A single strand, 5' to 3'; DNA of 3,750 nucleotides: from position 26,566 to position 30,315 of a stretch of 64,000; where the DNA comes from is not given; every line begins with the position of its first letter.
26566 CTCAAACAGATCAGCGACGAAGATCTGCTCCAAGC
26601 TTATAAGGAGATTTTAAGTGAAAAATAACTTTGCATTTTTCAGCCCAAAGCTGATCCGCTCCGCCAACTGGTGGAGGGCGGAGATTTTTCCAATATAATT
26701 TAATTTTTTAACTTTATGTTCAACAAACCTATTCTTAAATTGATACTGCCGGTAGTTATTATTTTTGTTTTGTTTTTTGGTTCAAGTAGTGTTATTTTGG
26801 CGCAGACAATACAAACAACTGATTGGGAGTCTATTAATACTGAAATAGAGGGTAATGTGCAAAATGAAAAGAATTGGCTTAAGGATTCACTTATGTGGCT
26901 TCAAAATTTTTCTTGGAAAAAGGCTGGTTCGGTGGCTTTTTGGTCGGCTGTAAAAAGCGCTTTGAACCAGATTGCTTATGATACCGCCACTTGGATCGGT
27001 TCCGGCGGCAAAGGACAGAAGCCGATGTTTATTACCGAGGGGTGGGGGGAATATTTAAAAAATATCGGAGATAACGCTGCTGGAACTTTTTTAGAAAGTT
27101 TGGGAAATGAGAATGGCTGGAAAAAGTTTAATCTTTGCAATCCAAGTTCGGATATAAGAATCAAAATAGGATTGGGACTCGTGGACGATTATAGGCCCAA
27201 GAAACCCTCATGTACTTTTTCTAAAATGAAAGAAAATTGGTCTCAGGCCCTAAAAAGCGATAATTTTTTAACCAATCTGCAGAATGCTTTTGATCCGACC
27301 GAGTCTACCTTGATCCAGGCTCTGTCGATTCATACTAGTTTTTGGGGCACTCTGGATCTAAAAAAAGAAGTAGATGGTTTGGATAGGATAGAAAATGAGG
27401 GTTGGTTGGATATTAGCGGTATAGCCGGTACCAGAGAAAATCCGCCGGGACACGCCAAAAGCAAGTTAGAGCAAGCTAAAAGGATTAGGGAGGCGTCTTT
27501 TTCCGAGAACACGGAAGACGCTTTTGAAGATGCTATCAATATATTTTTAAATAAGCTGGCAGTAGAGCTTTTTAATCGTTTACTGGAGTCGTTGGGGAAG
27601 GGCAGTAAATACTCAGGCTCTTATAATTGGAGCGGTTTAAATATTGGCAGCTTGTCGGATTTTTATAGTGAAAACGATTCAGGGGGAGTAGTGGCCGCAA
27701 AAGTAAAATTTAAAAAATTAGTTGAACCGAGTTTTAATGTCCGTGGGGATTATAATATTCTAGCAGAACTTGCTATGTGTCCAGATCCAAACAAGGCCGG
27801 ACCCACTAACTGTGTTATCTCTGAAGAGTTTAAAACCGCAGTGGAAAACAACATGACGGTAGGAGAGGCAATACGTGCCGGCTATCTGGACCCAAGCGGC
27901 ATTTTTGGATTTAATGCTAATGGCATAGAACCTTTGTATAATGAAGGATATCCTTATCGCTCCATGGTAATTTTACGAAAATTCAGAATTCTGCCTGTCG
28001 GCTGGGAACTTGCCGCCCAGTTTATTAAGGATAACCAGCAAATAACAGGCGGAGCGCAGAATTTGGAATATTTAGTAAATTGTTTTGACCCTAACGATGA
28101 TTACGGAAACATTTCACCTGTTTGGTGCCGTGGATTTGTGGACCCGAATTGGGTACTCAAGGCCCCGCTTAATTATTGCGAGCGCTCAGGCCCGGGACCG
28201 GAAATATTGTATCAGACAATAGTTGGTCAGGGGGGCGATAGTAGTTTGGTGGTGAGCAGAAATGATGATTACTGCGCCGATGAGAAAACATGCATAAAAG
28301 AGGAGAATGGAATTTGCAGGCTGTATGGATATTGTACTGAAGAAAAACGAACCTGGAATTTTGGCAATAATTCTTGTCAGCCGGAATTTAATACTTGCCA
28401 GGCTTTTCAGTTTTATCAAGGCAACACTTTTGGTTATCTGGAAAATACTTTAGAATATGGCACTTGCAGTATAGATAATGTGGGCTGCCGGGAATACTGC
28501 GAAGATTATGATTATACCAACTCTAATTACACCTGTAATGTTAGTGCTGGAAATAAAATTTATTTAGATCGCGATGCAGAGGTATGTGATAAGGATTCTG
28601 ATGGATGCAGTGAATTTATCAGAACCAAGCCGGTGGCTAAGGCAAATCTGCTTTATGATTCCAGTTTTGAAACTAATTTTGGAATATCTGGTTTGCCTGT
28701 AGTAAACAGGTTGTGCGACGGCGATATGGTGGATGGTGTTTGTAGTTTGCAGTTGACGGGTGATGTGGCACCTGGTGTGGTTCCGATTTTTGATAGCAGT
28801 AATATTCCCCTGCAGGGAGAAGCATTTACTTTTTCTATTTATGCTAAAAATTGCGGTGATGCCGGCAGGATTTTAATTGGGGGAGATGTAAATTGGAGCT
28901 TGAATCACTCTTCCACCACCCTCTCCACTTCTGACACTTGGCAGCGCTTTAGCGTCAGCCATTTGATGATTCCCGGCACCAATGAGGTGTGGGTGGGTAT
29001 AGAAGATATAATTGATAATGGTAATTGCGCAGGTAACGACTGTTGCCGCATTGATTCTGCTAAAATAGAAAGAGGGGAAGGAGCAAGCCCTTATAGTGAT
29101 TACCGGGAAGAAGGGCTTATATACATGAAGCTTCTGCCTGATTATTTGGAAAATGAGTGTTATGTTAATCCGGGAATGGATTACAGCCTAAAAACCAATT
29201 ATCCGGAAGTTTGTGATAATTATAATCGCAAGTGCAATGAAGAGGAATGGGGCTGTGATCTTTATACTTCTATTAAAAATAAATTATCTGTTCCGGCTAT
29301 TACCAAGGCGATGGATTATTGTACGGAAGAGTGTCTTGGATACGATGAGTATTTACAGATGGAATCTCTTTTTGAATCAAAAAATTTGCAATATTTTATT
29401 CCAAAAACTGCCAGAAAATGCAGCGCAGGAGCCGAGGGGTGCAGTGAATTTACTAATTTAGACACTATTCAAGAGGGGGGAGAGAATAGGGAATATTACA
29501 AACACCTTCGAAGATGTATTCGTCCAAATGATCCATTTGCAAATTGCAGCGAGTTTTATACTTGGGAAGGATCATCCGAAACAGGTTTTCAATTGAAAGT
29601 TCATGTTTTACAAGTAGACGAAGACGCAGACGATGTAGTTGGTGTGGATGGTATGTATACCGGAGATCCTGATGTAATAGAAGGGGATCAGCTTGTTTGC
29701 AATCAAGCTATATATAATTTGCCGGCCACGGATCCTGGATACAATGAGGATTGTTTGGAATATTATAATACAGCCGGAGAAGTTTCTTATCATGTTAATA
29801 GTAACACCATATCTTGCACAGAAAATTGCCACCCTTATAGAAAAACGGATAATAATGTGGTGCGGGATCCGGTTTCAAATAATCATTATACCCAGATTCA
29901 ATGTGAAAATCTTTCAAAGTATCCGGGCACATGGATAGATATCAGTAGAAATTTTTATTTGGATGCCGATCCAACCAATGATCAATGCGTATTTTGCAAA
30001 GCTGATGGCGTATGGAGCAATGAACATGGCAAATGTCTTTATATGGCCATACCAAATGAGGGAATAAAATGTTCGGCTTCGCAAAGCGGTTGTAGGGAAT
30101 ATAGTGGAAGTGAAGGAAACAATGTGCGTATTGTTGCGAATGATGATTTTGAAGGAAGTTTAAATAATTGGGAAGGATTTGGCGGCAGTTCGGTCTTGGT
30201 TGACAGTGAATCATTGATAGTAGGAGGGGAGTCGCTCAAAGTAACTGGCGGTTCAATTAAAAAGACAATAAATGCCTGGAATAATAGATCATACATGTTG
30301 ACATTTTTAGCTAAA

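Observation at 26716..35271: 2851-aa protein: about 130 cysteines in knots alternating with four Cys-poor jelly-roll modules, a recurring C-x-E-[YFW] motif and a PKD-like end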

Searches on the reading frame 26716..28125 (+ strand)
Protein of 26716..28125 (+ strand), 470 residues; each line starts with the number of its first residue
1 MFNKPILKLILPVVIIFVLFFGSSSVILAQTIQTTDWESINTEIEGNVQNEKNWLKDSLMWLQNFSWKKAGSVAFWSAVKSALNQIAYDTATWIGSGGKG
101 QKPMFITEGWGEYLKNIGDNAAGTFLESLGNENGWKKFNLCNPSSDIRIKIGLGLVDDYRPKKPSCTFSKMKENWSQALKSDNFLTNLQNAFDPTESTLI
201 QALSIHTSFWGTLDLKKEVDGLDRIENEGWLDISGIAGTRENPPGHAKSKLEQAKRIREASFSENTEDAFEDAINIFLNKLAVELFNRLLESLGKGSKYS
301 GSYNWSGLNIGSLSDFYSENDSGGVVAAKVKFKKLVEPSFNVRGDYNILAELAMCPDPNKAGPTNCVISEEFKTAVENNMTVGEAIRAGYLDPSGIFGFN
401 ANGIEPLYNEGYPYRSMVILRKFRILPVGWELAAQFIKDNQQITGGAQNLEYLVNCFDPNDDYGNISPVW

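Call 28: search_solved_structures(query=window:26716-28125:+, max_evalue=10)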
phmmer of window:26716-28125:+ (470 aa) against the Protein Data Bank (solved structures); distinct sequences matched with E-value up to 10: 0.

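Call 29: find_homologous_proteins(query=window:26806-28125:+, max_evalue=0.001)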
Query window:26806-28125:+ (440 aa): 28 proteins with E <= 0.001 among 8000 candidates.
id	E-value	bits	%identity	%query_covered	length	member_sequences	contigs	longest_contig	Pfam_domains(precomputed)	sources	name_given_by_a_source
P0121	1.5e-173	596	61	100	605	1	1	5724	-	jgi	jgi:hypothetical protein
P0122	7.7e-133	462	50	98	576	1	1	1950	-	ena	-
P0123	7.0e-132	459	49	95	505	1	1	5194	-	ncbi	ncbi:MAG: hypothetical protein V1670_02085, partial [Candidatus Omnitrophota bacterium]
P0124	1.5e-116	408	46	97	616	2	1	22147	-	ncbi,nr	ncbi:MAG: hypothetical protein K9K75_04560 [Deltaproteobacteria bacterium]|nr:hypothetical protein [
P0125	2.6e-104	368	45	95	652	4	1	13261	-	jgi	-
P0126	4.6e-99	350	42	100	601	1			-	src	-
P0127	3.5e-96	341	44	89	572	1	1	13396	-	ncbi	ncbi:hypothetical protein COU00_00190, partial [Candidatus Falkowbacteria bacterium CG10_big_fil_rev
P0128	1.3e-90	323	43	96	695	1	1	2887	-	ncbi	ncbi:MAG: hypothetical protein WCV41_04665, partial [Patescibacteria group bacterium]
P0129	8.0e-90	320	45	82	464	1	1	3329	-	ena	-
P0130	1.2e-85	306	37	76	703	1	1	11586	-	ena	-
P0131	6.3e-85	304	64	49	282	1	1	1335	-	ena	-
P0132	1.3e-76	276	44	75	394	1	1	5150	-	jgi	-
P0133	1.6e-76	276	44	77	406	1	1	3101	-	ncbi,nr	ncbi:MAG: hypothetical protein KAS87_03550, partial [Candidatus Omnitrophica bacterium]|nr:hypotheti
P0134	2.3e-68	249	36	91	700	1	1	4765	-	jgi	jgi:hypothetical protein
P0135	6.0e-65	238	38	83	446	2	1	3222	-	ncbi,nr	ncbi:MAG: hypothetical protein PHH27_03225, partial [Candidatus Colwellbacteria bacterium]|nr:hypoth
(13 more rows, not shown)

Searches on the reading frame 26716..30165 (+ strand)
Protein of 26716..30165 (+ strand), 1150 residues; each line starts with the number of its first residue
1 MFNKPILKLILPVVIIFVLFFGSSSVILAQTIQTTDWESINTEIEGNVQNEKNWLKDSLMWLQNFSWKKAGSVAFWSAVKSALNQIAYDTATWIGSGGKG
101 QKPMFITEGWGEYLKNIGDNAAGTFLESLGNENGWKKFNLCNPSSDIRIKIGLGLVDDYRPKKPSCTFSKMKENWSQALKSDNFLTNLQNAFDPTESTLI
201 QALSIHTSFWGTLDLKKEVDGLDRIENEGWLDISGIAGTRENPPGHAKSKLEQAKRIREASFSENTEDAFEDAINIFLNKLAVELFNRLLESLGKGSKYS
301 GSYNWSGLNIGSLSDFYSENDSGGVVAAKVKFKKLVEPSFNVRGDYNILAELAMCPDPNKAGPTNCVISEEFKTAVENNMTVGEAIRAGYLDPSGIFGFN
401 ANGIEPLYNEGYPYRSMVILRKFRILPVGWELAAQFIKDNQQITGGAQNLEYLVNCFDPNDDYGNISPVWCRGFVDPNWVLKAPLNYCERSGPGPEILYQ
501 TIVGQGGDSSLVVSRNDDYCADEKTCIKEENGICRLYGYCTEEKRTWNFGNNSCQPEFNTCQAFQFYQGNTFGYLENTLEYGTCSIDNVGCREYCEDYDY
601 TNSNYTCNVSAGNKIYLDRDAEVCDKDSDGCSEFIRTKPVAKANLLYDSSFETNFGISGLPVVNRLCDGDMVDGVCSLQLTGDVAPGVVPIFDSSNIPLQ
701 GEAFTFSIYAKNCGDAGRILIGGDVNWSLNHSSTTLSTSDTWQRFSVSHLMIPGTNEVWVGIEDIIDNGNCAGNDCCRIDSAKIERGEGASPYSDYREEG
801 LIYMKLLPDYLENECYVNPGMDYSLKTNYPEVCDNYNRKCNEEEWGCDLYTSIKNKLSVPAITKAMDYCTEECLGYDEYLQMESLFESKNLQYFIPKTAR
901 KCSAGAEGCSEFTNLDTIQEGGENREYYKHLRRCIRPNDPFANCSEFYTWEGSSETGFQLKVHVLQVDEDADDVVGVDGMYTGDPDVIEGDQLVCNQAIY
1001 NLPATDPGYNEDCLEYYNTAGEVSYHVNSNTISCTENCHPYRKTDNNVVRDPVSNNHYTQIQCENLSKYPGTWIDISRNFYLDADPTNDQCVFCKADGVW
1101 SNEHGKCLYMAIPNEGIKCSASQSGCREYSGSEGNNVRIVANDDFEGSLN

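Call 57: predict_structure(alignment_id=A3)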
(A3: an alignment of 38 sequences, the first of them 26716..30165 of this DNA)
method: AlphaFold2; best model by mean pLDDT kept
length: 1150 residues; sequences in the alignment: 38
mean_pLDDT: 60.8   pTM: 0.33
mean pLDDT of the five models: 60.8, 59.2, 56.5, 55.3, 54.8
residues with pLDDT >= 90: 116; 70-90: 324; 50-70: 274; < 50: 436
segments of 3 or more residues with pLDDT < 50: 1-4, 23-47, 57-71, 91-111, 132-164, 174-176, 183-206, 229-231, 234-240, 258-275, 277-282, 284-346, 486-497, 499-501, 503-505, 507-566, 569-581, 603-605, 692-696, 844-848, 851-854, 860-903, 920-922, 954-957, 1069-1077, 1122-1150
pLDDT, mean of each block of 10 residues (from residue 1): 50 71 38 38 48 48 44 54 56 43 36 58 57 43 35 30 50 51 44 31 45 60 53 46 59 55 38 43 46 34 31 31 42 39 51 75 78 87 90 92 84 87 80 87 88 85 70 84 53 43 41 42 30 29 35 38 42 38 60 56 50 59 57 65 84 69 79 90 65 52 92 90 81 92 95 81 75 81 91 85 68 81 81 69 49 50 36 33 28 28 56 68 66 87 90 57 88 54 79 90 80 89 89 89 77 81 64 44 74 77 81 69 40 28 25
secondary structure, 60 per line:
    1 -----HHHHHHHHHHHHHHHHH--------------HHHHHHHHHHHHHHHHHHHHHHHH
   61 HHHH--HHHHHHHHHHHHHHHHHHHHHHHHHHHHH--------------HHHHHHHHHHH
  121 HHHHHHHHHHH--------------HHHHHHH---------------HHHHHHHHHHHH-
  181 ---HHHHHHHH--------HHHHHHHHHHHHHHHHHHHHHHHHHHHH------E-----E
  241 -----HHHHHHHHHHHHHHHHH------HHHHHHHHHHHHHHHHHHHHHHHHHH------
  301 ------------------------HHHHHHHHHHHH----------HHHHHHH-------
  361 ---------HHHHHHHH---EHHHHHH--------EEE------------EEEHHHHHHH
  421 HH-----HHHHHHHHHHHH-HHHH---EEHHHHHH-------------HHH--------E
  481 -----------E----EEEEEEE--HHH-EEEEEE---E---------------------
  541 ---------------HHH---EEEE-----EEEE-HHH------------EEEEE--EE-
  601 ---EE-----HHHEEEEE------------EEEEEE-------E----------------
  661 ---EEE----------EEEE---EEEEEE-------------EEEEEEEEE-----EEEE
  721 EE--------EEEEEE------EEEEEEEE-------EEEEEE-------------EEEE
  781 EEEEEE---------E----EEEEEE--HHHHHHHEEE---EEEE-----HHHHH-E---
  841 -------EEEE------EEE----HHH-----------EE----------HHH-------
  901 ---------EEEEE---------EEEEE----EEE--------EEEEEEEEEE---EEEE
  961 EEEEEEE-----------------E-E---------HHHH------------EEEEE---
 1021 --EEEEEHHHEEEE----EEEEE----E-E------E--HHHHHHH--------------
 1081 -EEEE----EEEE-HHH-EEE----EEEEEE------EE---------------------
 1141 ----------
elements in order (helices of 4 or more, strands of 3 or more residues): H6-22 H37-64 H67-95 H110-131 H146-152 H168-179 H184-191 H200-227 H246-262 H269-294 H325-336 H347-353 H370-377 H382-387 E396-398 E411-413 H414-422 H428-439 H441-444 H450-455 E497-503 E510-515 E562-565 E571-574 E591-595 E614-618 E631-636 E664-666 E677-680 E684-689 E703-711 E717-722 E731-736 E743-750 E758-763 E777-786 E801-806 H809-815 E816-818 E822-825 H831-835 E848-851 E858-860 E910-914 E924-928 E933-935 E944-953 E957-967 H997-1000 E1013-1017 E1023-1027 E1031-1034 E1039-1043 H1060-1066 E1082-1085 E1090-1093 E1099-1101 E1106-1111

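Call 61: fold_search(model_id=the predicted structure, library=pdb)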
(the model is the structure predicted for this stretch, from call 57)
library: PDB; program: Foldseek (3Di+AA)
matches with E <= 10: 1085; with E <= 0.001: 97
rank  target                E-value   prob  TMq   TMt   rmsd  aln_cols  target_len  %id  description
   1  9jsi_F                2.5e-06  1.00  0.10  0.21   7.1       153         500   13  Clostridium perfringens iota toxin pore Ib in prepore II state (released 2025-05-14)
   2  6uwi_G                3.1e-06  1.00  0.09  0.16  20.1       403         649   10  Crystal structure of the Clostridium difficile translocase CDTb (released 2020-01-22)
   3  6uwi_A                5.1e-06  1.00  0.09  0.16  20.1       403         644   10  Crystal structure of the Clostridium difficile translocase CDTb (released 2020-01-22)
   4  6uwi_E                5.1e-06  1.00  0.09  0.16  20.1       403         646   10  Crystal structure of the Clostridium difficile translocase CDTb (released 2020-01-22)
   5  6uwi_D                5.4e-06  1.00  0.09  0.16  20.1       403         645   10  Crystal structure of the Clostridium difficile translocase CDTb (released 2020-01-22)
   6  2y6k_A                6.7e-06  1.00  0.10  0.57   5.5       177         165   16  Xylotetraose bound to X-2 engineered mutated CBM4-2 Carbohydrate Binding Module from a Thermostable Rhodothermus marin (released 2012-03-07)
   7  9jsi_D                6.7e-06  1.00  0.09  0.19   5.7       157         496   15  Clostridium perfringens iota toxin pore Ib in prepore II state (released 2025-05-14)
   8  7vnn_A                6.7e-06  0.99  0.10  0.16  30.2       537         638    9  Complex structure of Clostridioides difficile enzymatic component (CDTa) and binding component (CDTb) pore with long s (released 2022-10-26)
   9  9jsi_E                7.1e-06  1.00  0.09  0.18   6.3       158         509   14  Clostridium perfringens iota toxin pore Ib in prepore II state (released 2025-05-14)
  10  9jsk_G                9.4e-06  1.00  0.10  0.21  15.1       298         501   12  Clostridium perfringens iota toxin pore Ib in prepore IV state (released 2025-05-14)
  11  9jsf                  9.9e-06  1.00  0.10  0.20   4.5       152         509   14  Clostridium perfringens iota toxin pore Ib in prepore I state (released 2025-05-14)
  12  9jsi_G                1.2e-05  1.00  0.09  0.20   5.1       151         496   14  Clostridium perfringens iota toxin pore Ib in prepore II state (released 2025-05-14)
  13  3jxs_A                1.2e-05  1.00  0.09  0.54   5.4       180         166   16  Crystal structure of XG34, an evolved xyloglucan binding CBM (released 2009-10-27)
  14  4xup_E                1.4e-05  1.00  0.10  0.56   6.3       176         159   18  Structure of the N-terminal CBM22-1-CBM22-2 tandem domain from Paenibacillus barcinonensis Xyn10C (released 2015-06-03)
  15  4xup_C                1.5e-05  1.00  0.10  0.60   5.7       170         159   17  Structure of the N-terminal CBM22-1-CBM22-2 tandem domain from Paenibacillus barcinonensis Xyn10C (released 2015-06-03)
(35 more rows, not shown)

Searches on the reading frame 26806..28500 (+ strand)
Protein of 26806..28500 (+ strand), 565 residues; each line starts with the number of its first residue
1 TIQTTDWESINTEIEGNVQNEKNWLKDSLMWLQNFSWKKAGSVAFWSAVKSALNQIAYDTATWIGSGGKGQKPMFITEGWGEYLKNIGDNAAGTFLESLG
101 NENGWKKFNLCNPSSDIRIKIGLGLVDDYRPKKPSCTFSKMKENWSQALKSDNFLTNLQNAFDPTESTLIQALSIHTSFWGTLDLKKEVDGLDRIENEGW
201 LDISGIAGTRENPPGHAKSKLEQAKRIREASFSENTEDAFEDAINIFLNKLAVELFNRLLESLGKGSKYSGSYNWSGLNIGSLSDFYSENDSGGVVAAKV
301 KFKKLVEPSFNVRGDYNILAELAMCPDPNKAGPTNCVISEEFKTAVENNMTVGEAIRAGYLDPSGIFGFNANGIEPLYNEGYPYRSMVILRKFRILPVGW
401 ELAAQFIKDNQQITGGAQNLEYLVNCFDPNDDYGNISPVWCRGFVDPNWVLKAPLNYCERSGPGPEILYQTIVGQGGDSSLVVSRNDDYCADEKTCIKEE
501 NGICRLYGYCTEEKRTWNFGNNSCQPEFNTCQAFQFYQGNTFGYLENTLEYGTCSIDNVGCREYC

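Call 53: search_protein_representatives(alignment_id=A5)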
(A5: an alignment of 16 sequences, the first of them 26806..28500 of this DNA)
Query: 16 sequences, 588 profile positions. Proteins with E-value up to 0.001 (for the whole library): 1887; up to 1e-10: 1327; up to 1e-30: 1143. The best 150 are listed.
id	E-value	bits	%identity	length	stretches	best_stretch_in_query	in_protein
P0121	2.6e-266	901.2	-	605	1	4-588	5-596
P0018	8.1e-238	807.1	-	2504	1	5-588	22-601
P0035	8.5e-235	797.1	-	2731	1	12-588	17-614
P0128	3.0e-234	795.3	-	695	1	3-588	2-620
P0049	3.7e-234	795.0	-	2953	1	9-588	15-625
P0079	3.1e-232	788.7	-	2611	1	5-587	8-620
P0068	1.5e-231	786.4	-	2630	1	4-588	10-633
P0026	1.1e-229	780.3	-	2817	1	12-587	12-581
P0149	2.2e-229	779.2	-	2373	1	5-588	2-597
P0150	2.7e-228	775.6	-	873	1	16-588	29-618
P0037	4.8e-228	774.8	-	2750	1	5-588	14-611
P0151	5.0e-228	774.8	-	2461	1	5-588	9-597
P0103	3.3e-227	772.0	-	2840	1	5-588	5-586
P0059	1.2e-226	770.3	-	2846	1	28-588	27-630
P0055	4.5e-226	768.3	-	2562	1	13-588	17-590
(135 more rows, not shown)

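Call 78: search_solved_structures(query=A5, max_evalue=10, show_alignments=2)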
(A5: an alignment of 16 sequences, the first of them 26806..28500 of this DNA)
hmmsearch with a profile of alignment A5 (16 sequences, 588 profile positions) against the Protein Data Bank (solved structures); distinct sequences matched with E-value up to 10: 9.
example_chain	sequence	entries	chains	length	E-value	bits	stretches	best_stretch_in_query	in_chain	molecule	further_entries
7r6t_D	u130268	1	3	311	0.45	12.1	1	456-513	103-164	Nuclease EXOG, mitochondrial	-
5t4i_A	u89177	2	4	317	0.46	12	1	456-513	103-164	Nuclease EXOG, mitochondrial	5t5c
7r6v_D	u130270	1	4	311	0.49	11.9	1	456-513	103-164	Nuclease EXOG, mitochondrial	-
5t3v_A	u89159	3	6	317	0.5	11.9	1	456-513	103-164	Nuclease EXOG, mitochondrial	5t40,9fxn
5zki_A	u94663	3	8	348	0.55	11.8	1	456-513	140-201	Nuclease EXOG, mitochondrial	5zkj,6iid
4a1n_A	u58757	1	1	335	0.57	11.7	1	456-513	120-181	NUCLEASE EXOG, MITOCHONDRIAL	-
4h8a_A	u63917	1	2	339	1.7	10.1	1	98-155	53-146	Ureidoglycolate dehydrogenase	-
1xrh_A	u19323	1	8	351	1.8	10.1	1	98-155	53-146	Ureidoglycolate Dehydrogenase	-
4fjs_A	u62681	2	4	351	1.8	10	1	98-155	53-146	Ureidoglycolate dehydrogenase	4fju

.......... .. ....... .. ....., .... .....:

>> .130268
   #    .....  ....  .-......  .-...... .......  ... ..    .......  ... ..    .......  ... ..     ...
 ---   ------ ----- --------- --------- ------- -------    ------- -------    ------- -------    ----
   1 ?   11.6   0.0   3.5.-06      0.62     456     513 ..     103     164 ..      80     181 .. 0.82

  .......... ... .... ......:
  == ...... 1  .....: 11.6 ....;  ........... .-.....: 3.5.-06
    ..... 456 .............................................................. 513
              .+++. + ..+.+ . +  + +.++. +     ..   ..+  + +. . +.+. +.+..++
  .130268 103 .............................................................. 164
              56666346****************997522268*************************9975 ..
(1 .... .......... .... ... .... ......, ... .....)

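Call 79: search_protein_families(library=pfam, alignment_id=A5, max_evalue=10)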
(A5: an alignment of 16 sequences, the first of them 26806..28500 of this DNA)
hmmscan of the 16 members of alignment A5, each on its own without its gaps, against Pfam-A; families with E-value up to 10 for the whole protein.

A. member 1, window:26806-28500:+ (565 aa): 1 family
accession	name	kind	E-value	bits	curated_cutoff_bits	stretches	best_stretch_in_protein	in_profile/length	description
PF00200.28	Disintegrin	-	0.099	13.9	35.1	1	485-540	14-68/75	Disintegrin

B. families by the number of members that match (of 16 scanned): 4 families
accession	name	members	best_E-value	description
PF13786.12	DUF4179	2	0.0055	Domain of unknown function (DUF4179)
PF00200.28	Disintegrin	2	0.099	Disintegrin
PF04888.17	SseC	1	0.013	Secretion system effector C (SseC) like family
PF01828.24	Peptidase_A4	1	0.089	Peptidase A4 family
